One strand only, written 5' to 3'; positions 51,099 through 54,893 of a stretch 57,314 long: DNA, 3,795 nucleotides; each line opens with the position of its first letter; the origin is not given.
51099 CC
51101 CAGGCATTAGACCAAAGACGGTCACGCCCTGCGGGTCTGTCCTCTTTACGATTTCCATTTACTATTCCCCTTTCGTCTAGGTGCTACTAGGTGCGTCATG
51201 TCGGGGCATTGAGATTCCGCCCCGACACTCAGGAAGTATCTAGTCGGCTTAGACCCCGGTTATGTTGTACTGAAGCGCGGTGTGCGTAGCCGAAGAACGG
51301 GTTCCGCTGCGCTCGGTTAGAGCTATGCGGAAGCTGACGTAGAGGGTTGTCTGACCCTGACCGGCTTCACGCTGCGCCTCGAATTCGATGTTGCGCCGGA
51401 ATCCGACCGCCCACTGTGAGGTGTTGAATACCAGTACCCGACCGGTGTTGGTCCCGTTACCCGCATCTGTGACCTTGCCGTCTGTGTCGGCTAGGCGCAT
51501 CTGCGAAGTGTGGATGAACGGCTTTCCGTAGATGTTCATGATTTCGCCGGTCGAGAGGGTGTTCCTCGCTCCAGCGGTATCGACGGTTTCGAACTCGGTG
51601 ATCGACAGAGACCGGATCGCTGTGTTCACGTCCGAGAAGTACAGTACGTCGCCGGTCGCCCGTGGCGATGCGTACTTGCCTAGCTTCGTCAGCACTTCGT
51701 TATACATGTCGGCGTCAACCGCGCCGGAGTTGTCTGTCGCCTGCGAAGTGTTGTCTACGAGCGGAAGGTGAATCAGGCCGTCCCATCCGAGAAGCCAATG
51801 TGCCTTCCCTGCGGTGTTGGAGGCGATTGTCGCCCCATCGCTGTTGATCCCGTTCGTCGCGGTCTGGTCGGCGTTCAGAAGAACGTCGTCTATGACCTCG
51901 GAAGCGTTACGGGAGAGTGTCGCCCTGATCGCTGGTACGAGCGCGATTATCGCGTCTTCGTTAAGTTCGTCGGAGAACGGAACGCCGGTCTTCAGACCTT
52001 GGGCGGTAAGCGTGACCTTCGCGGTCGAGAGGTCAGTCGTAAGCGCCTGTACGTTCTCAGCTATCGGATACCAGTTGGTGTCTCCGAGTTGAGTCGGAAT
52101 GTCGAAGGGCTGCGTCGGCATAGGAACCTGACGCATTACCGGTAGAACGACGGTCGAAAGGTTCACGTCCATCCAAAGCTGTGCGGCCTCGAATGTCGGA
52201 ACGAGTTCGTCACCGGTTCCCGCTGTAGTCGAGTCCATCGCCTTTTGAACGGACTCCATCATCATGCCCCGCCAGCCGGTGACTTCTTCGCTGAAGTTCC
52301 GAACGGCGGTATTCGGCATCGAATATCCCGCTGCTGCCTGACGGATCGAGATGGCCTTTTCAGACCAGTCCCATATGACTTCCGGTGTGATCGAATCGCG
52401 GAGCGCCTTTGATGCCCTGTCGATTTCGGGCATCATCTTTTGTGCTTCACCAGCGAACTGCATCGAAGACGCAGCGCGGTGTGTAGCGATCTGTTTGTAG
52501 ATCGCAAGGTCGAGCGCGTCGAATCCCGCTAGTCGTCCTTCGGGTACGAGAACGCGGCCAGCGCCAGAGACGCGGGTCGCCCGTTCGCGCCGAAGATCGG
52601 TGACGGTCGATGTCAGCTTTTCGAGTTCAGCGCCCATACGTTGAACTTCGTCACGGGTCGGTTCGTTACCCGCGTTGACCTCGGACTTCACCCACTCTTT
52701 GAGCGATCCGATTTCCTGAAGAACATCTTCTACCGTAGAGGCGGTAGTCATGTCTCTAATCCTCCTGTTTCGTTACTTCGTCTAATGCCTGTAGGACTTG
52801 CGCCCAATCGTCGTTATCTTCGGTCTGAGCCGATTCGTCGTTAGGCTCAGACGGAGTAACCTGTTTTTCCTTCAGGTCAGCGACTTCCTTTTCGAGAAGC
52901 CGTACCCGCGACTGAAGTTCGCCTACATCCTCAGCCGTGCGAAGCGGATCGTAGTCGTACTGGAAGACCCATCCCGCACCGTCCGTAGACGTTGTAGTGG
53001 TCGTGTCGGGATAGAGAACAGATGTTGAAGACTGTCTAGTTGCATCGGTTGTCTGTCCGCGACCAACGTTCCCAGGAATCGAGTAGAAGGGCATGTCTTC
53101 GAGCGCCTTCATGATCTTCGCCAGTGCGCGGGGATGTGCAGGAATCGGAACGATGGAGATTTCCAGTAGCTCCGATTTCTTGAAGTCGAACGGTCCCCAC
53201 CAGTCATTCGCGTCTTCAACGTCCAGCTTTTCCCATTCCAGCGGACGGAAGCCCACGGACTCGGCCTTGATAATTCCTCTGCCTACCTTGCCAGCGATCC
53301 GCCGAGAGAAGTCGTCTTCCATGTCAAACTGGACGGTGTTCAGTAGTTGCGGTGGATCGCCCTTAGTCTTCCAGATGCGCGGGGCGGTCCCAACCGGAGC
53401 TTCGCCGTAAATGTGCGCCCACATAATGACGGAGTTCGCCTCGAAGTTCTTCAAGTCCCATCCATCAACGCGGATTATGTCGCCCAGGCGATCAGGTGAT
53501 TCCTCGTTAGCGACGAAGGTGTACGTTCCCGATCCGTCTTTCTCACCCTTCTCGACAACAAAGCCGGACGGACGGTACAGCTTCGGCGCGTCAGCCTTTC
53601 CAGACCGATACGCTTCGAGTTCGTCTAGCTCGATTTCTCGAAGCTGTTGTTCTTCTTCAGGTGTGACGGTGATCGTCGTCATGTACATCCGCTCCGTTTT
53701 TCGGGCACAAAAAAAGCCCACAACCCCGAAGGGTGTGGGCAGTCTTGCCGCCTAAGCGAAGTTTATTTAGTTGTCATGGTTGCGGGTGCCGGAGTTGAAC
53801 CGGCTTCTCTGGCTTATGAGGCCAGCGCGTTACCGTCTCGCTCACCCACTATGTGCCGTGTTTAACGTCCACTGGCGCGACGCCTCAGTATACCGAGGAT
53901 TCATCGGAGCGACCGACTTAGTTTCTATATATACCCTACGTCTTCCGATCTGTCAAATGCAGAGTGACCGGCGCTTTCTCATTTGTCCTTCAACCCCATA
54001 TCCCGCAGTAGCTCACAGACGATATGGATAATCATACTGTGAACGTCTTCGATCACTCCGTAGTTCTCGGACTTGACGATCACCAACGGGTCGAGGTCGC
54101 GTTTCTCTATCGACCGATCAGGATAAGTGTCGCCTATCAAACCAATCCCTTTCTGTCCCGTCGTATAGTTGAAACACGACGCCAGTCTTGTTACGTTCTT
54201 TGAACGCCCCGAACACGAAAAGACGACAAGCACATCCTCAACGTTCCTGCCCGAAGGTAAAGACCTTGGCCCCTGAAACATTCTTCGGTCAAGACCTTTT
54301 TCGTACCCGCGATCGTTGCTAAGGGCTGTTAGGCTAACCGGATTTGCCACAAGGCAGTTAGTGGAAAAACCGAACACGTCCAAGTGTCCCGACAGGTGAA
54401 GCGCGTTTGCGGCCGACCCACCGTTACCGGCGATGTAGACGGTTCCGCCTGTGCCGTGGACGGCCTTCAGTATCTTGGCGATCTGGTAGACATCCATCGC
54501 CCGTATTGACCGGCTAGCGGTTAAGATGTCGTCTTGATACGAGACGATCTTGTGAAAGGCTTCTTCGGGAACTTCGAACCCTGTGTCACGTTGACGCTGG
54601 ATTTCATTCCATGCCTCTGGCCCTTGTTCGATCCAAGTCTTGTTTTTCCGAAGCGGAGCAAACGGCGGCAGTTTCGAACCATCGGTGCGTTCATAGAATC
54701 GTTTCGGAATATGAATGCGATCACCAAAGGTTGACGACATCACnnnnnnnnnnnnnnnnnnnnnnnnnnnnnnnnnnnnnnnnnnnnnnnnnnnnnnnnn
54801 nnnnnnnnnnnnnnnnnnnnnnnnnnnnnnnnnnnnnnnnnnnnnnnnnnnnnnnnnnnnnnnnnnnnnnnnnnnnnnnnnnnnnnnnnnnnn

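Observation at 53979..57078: Phage-borne sugar-nucleotide (heptose-like) pathway that wraps through the window ends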

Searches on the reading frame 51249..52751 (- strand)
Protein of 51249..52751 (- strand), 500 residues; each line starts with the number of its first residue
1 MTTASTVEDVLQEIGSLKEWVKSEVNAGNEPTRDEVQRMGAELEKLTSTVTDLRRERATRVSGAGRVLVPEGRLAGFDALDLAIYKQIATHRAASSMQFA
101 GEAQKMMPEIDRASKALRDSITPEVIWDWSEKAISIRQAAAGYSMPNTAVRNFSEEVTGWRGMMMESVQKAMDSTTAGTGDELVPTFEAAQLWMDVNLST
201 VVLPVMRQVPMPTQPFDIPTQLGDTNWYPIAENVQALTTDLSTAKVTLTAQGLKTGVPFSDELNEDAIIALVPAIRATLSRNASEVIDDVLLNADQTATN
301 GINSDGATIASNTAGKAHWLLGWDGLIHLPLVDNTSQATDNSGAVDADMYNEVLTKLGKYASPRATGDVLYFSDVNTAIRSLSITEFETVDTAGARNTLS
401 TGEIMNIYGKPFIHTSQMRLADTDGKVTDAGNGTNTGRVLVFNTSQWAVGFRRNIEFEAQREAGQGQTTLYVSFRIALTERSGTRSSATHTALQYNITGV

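Call 11: search_dna_similar(query=window:51249-52751:-, collection=phages, mode=protein, max_rows=25)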
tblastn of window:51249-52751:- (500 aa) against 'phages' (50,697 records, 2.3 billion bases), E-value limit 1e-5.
No match.

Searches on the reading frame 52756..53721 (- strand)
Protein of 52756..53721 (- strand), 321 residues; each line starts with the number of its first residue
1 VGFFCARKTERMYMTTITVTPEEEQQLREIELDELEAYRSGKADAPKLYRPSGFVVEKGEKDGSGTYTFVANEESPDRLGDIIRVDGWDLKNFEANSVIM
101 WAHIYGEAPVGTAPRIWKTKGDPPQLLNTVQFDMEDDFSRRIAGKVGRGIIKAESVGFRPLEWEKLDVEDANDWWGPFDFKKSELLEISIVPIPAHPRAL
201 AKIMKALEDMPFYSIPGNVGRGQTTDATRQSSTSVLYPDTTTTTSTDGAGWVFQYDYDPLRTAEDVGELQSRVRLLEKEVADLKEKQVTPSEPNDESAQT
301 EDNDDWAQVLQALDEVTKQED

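Call 3: search_protein_families(library=pfam, proteins=[window:52756-53721:-], max_evalue=0.01)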
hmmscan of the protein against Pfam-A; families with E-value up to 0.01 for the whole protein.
window:52756-53721:- (321 aa): 1 family
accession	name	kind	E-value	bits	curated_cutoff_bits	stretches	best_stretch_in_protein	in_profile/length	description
PF04586.22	Peptidase_S78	-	5.4e-06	27.1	21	1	129-204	84-156/165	Caudovirus prohead serine protease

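Call 4: search_protein_families(library=ncbifam, proteins=[window:52756-53721:-], max_evalue=0.01)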
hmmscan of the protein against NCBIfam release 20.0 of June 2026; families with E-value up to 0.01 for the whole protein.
window:52756-53721:- (321 aa): 2 families
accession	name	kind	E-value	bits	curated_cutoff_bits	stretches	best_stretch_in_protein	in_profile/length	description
NF045541.1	scaf_prot_MCP2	exception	1.7e-10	40.2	525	1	90-234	43-186/634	prohead protease/major capsid protein fusion protein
TIGR01543.1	proheadase_HK97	equivalog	2.6e-08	34.1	59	1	90-205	31-139/142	HK97 family phage prohead protease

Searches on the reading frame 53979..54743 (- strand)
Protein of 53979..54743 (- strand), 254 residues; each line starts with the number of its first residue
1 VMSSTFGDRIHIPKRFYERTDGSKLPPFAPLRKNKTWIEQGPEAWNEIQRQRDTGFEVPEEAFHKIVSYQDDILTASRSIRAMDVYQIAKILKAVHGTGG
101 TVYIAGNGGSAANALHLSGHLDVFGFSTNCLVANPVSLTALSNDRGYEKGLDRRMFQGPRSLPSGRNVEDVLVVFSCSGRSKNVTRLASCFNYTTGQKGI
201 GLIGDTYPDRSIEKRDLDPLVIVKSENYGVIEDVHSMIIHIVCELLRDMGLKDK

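Call 3: search_protein_families(library=pfam, proteins=[window:53979-54743:-], max_evalue=0.01)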
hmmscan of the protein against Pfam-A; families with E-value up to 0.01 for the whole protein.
window:53979-54743:- (254 aa): 1 family
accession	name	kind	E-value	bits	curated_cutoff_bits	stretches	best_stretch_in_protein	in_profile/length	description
PF13580.11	SIS_2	-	1.6e-07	31.9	27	1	73-189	9-124/138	SIS domain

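Call 4: search_protein_families(library=ncbifam, proteins=[window:53979-54743:-], max_evalue=0.01)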
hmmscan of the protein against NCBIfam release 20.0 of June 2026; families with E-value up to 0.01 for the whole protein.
window:53979-54743:- (254 aa): 5 families
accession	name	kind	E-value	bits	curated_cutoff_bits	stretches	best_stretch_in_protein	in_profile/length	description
TIGR00441.1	gmhA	equivalog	5.7e-14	52.4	209.45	1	96-246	8-153/154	D-sedoheptulose 7-phosphate isomerase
NF010546.0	PRK13936.1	equivalog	1.8e-11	44.2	276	1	79-248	23-190/197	phosphoheptose isomerase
NF010547.0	PRK13938.1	equivalog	8.1e-11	41.9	320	1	60-245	8-186/196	D-sedoheptulose 7-phosphate isomerase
NF001628.0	PRK00414.1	equivalog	5.2e-10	39.3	265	1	74-246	21-186/192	D-sedoheptulose 7-phosphate isomerase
NF008138.0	PRK10886.1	equivalog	0.0048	16.6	352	1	97-246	39-186/196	DnaA initiator-associating protein DiaA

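Call 25: search_solved_structures(query=window:53979-54743:-, max_evalue=0.01)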
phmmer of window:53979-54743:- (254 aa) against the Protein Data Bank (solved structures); distinct sequences matched with E-value up to 0.01: 15.
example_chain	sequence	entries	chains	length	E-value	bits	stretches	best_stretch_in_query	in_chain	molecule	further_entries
5ltz_A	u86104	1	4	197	1e-14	57.7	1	85-247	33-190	Phosphoheptose isomerase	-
5lu5_A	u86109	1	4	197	2.6e-14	56.3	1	85-247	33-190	Phosphoheptose isomerase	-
2xbl_A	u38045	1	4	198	2.6e-14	56.3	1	85-247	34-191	PHOSPHOHEPTOSE ISOMERASE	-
2x3y_A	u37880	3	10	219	3.5e-14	55.9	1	85-247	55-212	PHOSPHOHEPTOSE ISOMERASE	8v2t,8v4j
5lu7_A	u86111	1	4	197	6.8e-14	54.9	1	85-247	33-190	Phosphoheptose isomerase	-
5lu6_A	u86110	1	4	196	3.4e-13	52.6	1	85-247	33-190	Phosphoheptose isomerase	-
1tk9_A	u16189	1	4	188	4.2e-10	42.5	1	73-247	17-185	Phosphoheptose isomerase 1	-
5i01_A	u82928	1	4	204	1.4e-07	34.2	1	85-248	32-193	Phosphoheptose isomerase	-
3trj_A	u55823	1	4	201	9.3e-07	31.6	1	83-247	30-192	Phosphoheptose isomerase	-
1x94_A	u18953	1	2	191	3.9e-06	29.5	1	85-247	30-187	putative Phosphoheptose isomerase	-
5by2_A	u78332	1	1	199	3.7e-05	26.3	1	99-246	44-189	Phosphoheptose isomerase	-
1x92_A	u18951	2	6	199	6.7e-05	25.5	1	70-246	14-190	PHOSPHOHEPTOSE ISOMERASE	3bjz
2i22_A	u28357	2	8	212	0.00054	22.5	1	87-247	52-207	Phosphoheptose isomerase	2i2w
2yva_A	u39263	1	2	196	0.0024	20.4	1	98-247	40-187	DnaA initiator-associating protein diaA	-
4u6n_A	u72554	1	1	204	0.0027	20.2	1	98-247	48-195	DnaA initiator-associating protein DiaA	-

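Call 34: search_solved_structures(query=window:53979-54743:-, max_evalue=1e-9, show_alignments=3)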
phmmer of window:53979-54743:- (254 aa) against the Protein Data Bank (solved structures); distinct sequences matched with E-value up to 1e-9: 7.
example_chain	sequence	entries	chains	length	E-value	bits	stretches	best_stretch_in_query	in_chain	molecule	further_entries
5ltz_A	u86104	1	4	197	1e-14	57.7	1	85-247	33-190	Phosphoheptose isomerase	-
5lu5_A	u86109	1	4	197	2.6e-14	56.3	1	85-247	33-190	Phosphoheptose isomerase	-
2xbl_A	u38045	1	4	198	2.6e-14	56.3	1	85-247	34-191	PHOSPHOHEPTOSE ISOMERASE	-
2x3y_A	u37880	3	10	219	3.5e-14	55.9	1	85-247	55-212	PHOSPHOHEPTOSE ISOMERASE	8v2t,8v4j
5lu7_A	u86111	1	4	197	6.8e-14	54.9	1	85-247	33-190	Phosphoheptose isomerase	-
5lu6_A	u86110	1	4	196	3.4e-13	52.6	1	85-247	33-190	Phosphoheptose isomerase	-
1tk9_A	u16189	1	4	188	4.2e-10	42.5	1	73-247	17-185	Phosphoheptose isomerase 1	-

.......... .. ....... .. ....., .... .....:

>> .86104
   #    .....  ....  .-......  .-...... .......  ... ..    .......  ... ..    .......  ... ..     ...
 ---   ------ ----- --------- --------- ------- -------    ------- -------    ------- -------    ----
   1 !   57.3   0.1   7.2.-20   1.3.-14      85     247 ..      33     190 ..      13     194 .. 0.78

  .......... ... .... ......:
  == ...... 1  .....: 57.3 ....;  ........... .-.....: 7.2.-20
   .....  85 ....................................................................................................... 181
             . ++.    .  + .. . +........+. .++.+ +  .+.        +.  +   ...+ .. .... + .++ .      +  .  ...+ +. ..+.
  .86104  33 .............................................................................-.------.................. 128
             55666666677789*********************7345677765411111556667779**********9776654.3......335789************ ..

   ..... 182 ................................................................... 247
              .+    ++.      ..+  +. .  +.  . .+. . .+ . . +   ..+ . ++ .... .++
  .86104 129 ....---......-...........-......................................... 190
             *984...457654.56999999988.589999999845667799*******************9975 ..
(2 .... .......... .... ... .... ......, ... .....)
